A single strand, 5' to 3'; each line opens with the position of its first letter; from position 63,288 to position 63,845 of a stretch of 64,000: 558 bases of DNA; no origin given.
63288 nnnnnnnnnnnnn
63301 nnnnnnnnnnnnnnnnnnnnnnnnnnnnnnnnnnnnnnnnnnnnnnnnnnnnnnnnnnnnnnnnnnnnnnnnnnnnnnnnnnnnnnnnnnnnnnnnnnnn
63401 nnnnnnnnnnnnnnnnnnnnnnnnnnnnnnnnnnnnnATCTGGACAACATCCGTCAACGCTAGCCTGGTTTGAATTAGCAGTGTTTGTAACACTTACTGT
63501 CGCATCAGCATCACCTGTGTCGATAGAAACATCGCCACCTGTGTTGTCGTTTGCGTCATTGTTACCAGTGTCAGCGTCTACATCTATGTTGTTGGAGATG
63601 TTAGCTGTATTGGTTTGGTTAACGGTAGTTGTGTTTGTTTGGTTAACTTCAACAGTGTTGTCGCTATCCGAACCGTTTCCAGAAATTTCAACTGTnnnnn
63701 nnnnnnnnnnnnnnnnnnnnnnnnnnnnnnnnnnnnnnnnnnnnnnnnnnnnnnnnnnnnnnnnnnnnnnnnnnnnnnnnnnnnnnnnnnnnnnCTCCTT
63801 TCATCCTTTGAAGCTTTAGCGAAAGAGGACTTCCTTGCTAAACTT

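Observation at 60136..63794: Novel N/T/G/D-rich repeat protein family with Cys-pair punctuation, in three copies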

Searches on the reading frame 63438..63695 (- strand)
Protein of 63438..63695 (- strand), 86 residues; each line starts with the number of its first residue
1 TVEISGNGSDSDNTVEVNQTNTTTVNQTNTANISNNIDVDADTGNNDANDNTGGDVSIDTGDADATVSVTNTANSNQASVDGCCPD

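Call 58: search_protein_representatives(alignment_id=A3)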
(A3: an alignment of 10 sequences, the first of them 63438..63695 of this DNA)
Query: 10 sequences, 85 profile positions. Proteins with E-value up to 0.001 (for the whole library): 3024; up to 1e-10: 2020; up to 1e-30: 611. The best 150 are listed.
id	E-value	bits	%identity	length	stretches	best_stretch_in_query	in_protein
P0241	3.2e-99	341.5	-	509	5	2-83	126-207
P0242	1.6e-98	339.3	-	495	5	4-83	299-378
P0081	6.1e-86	298.9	-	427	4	1-80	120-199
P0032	3.9e-84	293.1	-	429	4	2-84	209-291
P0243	4.2e-83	289.8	-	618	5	2-80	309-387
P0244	1.4e-82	288.1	-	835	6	1-79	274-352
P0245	2.9e-82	287.1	-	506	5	1-83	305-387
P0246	1.1e-81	285.2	-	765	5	2-80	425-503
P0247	9.5e-81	282.3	-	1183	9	3-80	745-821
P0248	1.8e-79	278.2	-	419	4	2-83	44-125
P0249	3.5e-79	277.3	-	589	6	4-78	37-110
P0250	4.1e-78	273.8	-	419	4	2-84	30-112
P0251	6.8e-78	273.1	-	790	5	4-81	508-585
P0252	6.6e-77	270.0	-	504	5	6-83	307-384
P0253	9.5e-77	269.5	-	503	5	4-83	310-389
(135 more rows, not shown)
